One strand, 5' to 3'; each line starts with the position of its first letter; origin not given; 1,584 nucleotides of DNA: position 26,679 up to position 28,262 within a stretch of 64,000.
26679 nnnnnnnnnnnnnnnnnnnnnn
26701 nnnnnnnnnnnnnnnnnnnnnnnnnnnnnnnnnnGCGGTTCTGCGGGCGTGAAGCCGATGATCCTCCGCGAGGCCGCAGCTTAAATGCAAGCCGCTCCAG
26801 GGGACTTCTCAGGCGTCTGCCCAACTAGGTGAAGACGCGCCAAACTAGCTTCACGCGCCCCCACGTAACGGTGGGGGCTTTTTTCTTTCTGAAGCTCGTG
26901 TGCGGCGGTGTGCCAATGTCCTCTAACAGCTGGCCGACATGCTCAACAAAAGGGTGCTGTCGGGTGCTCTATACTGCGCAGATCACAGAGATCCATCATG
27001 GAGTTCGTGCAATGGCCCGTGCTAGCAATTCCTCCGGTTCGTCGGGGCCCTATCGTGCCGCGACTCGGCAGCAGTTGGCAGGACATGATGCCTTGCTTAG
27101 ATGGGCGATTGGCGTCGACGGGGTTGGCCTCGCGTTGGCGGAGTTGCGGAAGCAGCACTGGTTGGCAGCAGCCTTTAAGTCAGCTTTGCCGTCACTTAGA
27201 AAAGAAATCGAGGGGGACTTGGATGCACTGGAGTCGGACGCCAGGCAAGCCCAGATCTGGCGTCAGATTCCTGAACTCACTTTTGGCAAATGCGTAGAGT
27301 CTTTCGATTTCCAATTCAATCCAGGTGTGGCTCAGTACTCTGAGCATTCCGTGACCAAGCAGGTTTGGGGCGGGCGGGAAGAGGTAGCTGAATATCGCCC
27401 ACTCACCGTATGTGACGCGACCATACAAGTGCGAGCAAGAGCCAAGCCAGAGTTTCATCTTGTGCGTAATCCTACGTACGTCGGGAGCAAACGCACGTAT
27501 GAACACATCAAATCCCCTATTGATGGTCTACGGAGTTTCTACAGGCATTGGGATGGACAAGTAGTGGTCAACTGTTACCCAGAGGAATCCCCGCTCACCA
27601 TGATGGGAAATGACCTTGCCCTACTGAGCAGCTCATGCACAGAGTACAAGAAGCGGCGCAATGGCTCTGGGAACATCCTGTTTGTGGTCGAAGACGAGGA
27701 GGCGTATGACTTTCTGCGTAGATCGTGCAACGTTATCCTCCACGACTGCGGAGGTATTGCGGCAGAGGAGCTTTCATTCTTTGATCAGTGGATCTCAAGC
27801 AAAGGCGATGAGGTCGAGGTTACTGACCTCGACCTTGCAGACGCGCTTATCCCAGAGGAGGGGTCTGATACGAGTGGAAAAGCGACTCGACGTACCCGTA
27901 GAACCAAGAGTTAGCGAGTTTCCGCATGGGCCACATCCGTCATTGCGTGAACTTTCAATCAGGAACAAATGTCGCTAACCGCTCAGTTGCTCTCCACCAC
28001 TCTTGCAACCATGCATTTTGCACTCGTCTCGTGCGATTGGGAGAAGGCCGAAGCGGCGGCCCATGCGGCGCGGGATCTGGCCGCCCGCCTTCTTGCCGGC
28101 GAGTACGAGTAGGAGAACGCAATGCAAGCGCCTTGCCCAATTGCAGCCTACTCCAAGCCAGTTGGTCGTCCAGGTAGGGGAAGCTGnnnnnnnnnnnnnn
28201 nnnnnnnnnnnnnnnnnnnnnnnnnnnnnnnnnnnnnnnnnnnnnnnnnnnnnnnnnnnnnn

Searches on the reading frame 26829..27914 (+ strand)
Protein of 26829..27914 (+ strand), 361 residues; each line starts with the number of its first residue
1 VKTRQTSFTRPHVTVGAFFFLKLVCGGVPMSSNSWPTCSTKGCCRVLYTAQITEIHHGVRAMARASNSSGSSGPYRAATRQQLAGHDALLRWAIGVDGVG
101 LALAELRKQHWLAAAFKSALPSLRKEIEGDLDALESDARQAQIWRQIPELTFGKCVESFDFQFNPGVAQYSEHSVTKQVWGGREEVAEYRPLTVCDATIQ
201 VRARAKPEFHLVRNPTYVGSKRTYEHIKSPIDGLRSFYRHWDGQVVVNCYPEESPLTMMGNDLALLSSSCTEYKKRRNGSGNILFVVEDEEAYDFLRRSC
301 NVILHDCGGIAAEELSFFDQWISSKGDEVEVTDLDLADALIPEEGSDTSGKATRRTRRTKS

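Call 4: search_protein_families(library=pfam, proteins=[window:26829-27914:+], max_evalue=0.1)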
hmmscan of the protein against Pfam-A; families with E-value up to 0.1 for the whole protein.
window:26829-27914:+ (361 aa): 0 families

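Call 5: search_protein_families(library=padloc, proteins=[window:26829-27914:+], max_evalue=0.1)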
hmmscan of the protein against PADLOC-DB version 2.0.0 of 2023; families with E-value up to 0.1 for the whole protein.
window:26829-27914:+ (361 aa): 0 families

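Call 23: find_homologous_proteins(query=window:27012-27914:+)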
Query window:27012-27914:+ (300 aa): 3 proteins with E <= 0.001 among 4783 candidates.
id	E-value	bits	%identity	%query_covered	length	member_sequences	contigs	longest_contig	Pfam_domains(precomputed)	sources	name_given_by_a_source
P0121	2.0e-47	180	42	86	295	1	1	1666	-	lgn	-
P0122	2.0e-46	177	40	87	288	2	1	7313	-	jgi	-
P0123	3.5e-36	143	34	97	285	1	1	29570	-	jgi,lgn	-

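Call 26: find_encoding_contigs(protein=P0123, flank=8000, max_places=3)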
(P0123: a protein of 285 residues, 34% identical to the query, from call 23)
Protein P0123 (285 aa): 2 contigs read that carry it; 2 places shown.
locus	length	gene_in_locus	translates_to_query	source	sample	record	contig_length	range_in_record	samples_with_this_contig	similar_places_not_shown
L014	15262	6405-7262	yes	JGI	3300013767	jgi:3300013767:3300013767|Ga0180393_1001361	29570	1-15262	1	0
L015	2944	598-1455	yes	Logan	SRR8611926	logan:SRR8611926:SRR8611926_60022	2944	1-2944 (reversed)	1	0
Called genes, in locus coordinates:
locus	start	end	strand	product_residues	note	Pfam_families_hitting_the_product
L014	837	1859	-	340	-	PF00701:DHDPS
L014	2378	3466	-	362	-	-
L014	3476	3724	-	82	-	-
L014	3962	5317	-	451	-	-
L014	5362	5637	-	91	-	-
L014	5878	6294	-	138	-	-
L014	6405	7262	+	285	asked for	-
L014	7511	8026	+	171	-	-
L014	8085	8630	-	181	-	-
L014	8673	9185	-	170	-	PF05598:DUF772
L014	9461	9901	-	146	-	PF00459:Inositol_P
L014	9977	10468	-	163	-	PF18143:HAD_SAK_2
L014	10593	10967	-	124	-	-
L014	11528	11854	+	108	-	PF00816:Histone_HNS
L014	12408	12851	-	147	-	PF00583:Acetyltransf_1, PF13673:Acetyltransf_10, PF13508:Acetyltransf_7, PF14542:Acetyltransf_CG (weak), PF13527:Acetyltransf_9 (weak)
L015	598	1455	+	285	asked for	-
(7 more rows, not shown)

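Call 46: predict_structure(alignment_id=A2)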
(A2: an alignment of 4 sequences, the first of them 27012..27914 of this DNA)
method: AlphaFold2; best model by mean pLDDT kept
length: 300 residues; sequences in the alignment: 4
mean_pLDDT: 66.1   pTM: 0.60
mean pLDDT of the five models: 66.1, 57.8, 57.3, 56.2, 56.1
residues with pLDDT >= 90: 3; 70-90: 177; 50-70: 48; < 50: 72
segments of 3 or more residues with pLDDT < 50: 1-18, 154-162, 243-248, 265-300
pLDDT, mean of each block of 10 residues (from residue 1): 28 39 75 74 77 88 84 72 86 77 81 84 84 80 79 48 66 73 78 80 77 61 75 68 46 57 47 40 29 29
secondary structure, 60 per line:
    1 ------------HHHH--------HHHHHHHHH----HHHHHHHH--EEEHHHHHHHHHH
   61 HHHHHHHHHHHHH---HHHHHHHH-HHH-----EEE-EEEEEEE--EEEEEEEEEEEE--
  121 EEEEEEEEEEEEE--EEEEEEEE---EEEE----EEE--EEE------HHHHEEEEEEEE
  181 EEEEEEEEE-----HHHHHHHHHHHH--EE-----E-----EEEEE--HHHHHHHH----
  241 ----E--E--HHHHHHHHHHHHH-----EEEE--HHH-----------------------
elements in order: H13-16 H25-33 H38-45 E48-50 H51-73 H77-84 E94-96 E98-104 E107-118 E121-133 E136-143 E147-150 E155-157 E160-162 H169-172 E173-189 H195-206 E222-226 H229-236 H251-263 E269-272

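Call 48: search_protein_representatives(alignment_id=A2)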
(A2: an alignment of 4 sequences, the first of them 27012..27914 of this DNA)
Query: 4 sequences, 295 profile positions. Proteins with E-value up to 0.001 (for the whole library): 16; up to 1e-10: 4; up to 1e-30: 3. The best 16 are listed.
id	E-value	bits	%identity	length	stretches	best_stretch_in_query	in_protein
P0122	2.0e-135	467.0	-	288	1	1-293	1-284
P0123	7.0e-133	458.7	-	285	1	1-285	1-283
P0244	6.3e-40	153.6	-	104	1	193-294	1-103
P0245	4.0e-12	62.3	-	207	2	31-136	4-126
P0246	3.4e-10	56.0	-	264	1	2-240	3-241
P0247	1.1e-09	54.3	-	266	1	49-252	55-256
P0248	5.1e-08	48.8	-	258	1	24-250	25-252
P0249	1.5e-07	47.2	-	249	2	15-92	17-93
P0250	1.6e-06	43.9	-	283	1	1-254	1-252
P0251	2.4e-05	40.0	-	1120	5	20-39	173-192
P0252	4.9e-05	39.0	-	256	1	16-207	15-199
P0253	1.2e-04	37.8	-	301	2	167-240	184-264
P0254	2.1e-04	36.9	-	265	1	8-254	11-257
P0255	2.5e-04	36.7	-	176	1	7-134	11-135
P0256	5.3e-04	35.6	-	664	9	94-142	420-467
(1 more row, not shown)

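Call 49: search_protein_families(library=ncbifam, proteins=[window:27012-27914:+], max_evalue=0.01)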
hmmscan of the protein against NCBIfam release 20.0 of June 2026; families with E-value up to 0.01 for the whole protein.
window:27012-27914:+ (300 aa): 0 families

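Call 50: search_protein_families(library=phrogs, proteins=[window:27012-27914:+], max_evalue=0.01)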
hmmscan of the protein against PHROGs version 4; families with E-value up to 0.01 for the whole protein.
window:27012-27914:+ (300 aa): 0 families

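Call 58: find_encoding_contigs(protein=P0122, flank=8000, max_places=2)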
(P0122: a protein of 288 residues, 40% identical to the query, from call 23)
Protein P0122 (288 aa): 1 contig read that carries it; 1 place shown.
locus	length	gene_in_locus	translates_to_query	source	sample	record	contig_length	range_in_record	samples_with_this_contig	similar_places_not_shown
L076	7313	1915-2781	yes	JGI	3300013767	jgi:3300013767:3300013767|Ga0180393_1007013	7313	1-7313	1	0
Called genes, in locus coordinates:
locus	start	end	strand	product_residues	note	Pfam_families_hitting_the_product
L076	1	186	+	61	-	?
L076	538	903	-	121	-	PF04226:Transgly_assoc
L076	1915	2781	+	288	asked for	-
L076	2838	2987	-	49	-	-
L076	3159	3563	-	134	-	PF00190:Cupin_1 (weak), PF07883:Cupin_2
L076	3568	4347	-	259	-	PF04321:RmlD_sub_bind (faint), PF05368:NmrA (weak), PF13460:NAD_binding_10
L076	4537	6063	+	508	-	PF00392:GntR, PF00155:Aminotran_1_2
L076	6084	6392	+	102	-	-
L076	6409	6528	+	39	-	-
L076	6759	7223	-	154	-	PF13404:HTH_AsnC-type, PF13412:HTH_24, PF01037:AsnC_trans_reg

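Call 59: find_encoding_contigs(protein=P0246, flank=8000, max_places=3)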
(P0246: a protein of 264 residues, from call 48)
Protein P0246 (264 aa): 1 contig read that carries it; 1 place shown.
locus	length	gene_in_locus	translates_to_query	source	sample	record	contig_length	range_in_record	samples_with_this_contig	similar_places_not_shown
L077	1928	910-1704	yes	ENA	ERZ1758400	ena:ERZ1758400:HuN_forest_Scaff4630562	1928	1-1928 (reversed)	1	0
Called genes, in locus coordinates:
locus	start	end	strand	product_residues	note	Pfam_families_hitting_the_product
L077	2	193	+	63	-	?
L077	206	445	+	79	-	-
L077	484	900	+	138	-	-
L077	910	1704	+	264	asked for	-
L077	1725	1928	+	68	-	?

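Call 69: search_solved_structures(query=A3, max_evalue=10)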
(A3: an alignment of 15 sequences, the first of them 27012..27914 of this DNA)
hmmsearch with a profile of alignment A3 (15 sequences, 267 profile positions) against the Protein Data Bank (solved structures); distinct sequences matched with E-value up to 10: 2.
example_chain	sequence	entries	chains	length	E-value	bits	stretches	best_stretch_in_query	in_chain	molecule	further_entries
3jqh_A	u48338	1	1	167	0.0017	20.7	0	164-208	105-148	C-type lectin domain family 4 member M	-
1b35_D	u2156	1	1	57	0.0091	18.3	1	141-194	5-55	PROTEIN (CRICKET PARALYSIS VIRUS, VP4)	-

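Call 73: search_dna_similar(query=window:27012-27914:+, collection=plasmids, mode=protein, max_rows=20)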
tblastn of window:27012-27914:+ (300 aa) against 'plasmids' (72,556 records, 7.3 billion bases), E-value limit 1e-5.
Records with a match: 3; places in all: 4; records where one place covers at least 80% of the query: 1.
Best place of each record, by identity: >=99% 2; <60% 1.
By first word of the organism name: Cupriavidus 3.
By predicted mobility (MOB-suite, as given by PLSDB): conjugative 2; non-mobilizable 1.
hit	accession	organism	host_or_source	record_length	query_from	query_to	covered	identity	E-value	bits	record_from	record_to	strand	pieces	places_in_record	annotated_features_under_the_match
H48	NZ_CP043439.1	Cupriavidus campinensis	cell culture,soil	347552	1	300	100%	100.0%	0e+0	622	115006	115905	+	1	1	hypothetical protein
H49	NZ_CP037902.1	Cupriavidus metallidurans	Soil,gold-copper mine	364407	133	300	56%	99.4%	1e-108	353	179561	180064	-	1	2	hypothetical protein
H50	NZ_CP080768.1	Cupriavidus pinatubonensis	genomic assembly,soil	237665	14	181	56%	30.7%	7e-8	61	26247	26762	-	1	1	hypothetical protein (x2)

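Call 77: get_annotated_region(hit=H50, flank=7000)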
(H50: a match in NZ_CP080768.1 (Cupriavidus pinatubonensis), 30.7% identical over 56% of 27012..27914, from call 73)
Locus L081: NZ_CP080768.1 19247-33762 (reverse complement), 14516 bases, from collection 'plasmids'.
description: Cupriavidus pinatubonensis strain HN-2 plasmid p1, complete sequence
organism: Cupriavidus pinatubonensis (NCBI taxid 248026)
taxonomy: Bacteria; Pseudomonadota; Betaproteobacteria; Burkholderiales; Burkholderiaceae; Cupriavidus; Cupriavidus pinatubonensis
host: -; source: genomic assembly,soil; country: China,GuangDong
typing (MOB-suite, as given by PLSDB): non-mobilizable
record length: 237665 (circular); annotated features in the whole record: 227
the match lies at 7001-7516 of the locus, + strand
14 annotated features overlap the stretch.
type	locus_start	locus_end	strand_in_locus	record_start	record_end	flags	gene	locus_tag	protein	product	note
CDS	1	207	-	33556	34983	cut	-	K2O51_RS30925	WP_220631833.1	amidohydrolase family protein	-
CDS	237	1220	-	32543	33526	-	-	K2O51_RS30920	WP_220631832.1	tripartite tricarboxylate transporter substrate binding protein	-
CDS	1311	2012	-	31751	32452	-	-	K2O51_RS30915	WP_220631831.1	Crp/Fnr family transcriptional regulator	GO:0006355 - regulation of DNA-templated transcription [Evidence IEA]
CDS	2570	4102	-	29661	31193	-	-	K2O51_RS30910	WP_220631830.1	competence protein CoiA family protein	-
CDS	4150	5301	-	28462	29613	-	-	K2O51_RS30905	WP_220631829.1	trypsin-like serine protease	GO:0006508 - proteolysis [Evidence IEA]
CDS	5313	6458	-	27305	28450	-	-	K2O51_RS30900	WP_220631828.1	trypsin-like serine protease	GO:0006508 - proteolysis [Evidence IEA]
CDS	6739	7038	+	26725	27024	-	-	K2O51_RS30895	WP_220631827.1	hypothetical protein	-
CDS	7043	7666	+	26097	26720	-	-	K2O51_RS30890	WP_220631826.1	hypothetical protein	-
CDS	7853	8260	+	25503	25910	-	-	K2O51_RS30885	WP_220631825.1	DUF551 domain-containing protein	-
CDS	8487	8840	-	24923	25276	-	-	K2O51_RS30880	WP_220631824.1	hypothetical protein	-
CDS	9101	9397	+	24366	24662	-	-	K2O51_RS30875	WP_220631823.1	hypothetical protein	-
CDS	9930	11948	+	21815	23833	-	-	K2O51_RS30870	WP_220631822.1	UvrD-helicase domain-containing protein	-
CDS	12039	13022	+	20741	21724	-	-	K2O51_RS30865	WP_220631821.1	hypothetical protein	-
CDS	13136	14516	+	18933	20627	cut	-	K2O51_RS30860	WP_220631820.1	hypothetical protein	-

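Call 86: search_protein_families(library=pfam, alignment_id=A3, max_evalue=1)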
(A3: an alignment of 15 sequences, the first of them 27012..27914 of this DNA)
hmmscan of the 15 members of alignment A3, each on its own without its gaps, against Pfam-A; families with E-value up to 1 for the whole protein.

A. member 1, window:27012-27914:+ (300 aa): 0 families

B. families by the number of members that match (of 15 scanned): 6 families
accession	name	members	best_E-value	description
PF24622.1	TMP_4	1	0.049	Tape measure protein domain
PF24811.1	Ig_Shg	1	0.072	DE-cadherin, Ig-like domain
PF05167.17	DUF711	1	0.14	Uncharacterised ACR (DUF711)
PF07899.16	Frigida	1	0.17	Frigida-like protein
PF20278.3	CTD2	1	0.2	C-terminal domain 2 of the ABC-three component (ABC-3C) systems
PF11120.13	CBP_BcsF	1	0.2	Cellulose biosynthesis protein BcsF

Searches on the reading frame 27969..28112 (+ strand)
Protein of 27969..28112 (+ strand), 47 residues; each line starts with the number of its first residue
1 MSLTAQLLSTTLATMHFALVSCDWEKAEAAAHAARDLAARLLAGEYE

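Call 4: search_protein_families(library=pfam, proteins=[window:27969-28112:+], max_evalue=0.1)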
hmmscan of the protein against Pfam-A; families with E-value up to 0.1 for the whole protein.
window:27969-28112:+ (47 aa): 1 family
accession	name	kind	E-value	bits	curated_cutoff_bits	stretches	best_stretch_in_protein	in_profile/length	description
PF20663.3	COG4_N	-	0.0055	17.2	27.3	1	6-46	60-100/107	Conserved oligomeric Golgi complex subunit 4, N-terminal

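Call 5: search_protein_families(library=padloc, proteins=[window:27969-28112:+], max_evalue=0.1)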
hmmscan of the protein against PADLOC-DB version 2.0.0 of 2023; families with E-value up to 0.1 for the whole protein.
window:27969-28112:+ (47 aa): 0 families

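Call 49: search_protein_families(library=ncbifam, proteins=[window:27969-28112:+], max_evalue=0.01)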
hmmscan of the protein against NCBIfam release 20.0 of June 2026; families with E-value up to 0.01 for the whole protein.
window:27969-28112:+ (47 aa): 0 families

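Call 50: search_protein_families(library=phrogs, proteins=[window:27969-28112:+], max_evalue=0.01)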
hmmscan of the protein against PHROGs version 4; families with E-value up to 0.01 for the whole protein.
window:27969-28112:+ (47 aa): 0 families
